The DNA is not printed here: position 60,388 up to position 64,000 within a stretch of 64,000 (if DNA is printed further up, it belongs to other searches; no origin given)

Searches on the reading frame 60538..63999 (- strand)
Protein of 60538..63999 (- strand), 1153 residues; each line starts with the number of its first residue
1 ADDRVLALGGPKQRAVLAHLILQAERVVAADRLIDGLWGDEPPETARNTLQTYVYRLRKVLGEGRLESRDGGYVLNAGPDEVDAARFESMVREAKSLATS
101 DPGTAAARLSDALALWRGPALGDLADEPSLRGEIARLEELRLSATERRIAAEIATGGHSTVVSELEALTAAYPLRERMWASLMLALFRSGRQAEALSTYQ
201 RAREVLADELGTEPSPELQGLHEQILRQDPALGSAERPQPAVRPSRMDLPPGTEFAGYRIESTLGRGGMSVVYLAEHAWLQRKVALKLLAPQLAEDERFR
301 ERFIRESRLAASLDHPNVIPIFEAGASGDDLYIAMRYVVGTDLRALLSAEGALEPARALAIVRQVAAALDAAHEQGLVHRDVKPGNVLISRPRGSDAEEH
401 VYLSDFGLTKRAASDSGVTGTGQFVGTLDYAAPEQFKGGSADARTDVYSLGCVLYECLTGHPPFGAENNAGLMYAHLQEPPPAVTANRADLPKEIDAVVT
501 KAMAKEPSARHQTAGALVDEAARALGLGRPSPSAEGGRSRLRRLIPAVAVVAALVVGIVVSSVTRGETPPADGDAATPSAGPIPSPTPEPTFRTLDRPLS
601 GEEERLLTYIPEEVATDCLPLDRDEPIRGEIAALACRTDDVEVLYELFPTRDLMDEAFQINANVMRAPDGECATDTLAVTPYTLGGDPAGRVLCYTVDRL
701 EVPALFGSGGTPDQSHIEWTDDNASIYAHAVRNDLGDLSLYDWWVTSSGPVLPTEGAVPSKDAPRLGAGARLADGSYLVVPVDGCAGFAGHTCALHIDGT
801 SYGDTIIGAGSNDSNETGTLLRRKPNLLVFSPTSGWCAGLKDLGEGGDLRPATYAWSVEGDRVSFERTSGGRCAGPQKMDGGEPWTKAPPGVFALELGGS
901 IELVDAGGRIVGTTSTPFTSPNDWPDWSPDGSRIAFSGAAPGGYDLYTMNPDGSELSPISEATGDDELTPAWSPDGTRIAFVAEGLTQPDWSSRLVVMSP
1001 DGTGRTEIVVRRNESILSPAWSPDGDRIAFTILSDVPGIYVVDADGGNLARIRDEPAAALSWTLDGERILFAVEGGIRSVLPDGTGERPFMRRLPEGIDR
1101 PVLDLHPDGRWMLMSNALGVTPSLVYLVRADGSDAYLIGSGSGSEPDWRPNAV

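Call 67: search_protein_families(library=pfam, proteins=[window:60538-63999:-], max_evalue=0.00001)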
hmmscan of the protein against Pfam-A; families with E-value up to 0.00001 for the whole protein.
window:60538-63999:- (1153 aa): 5 families
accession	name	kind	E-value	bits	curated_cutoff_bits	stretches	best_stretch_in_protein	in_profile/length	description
PF00069.31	Pkinase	-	2.3e-49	168.6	31.7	1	258-513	1-254/263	Protein kinase domain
PF03704.23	BTAD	-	7.6e-49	166.3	22.1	1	82-226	1-146/146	Bacterial transcriptional activator domain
PF07714.23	PK_Tyr_Ser-Thr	-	2.8e-31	109.2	23.1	1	260-512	3-250/258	Protein tyrosine and serine/threonine kinase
PF07676.18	PD40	-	3.4e-19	68.7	20.9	1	915-947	4-37/38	WD40-like Beta Propeller Repeat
PF00486.34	Trans_reg_C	-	1.5e-10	41.4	26.2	1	10-64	7-61/77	Transcriptional regulatory protein, C terminal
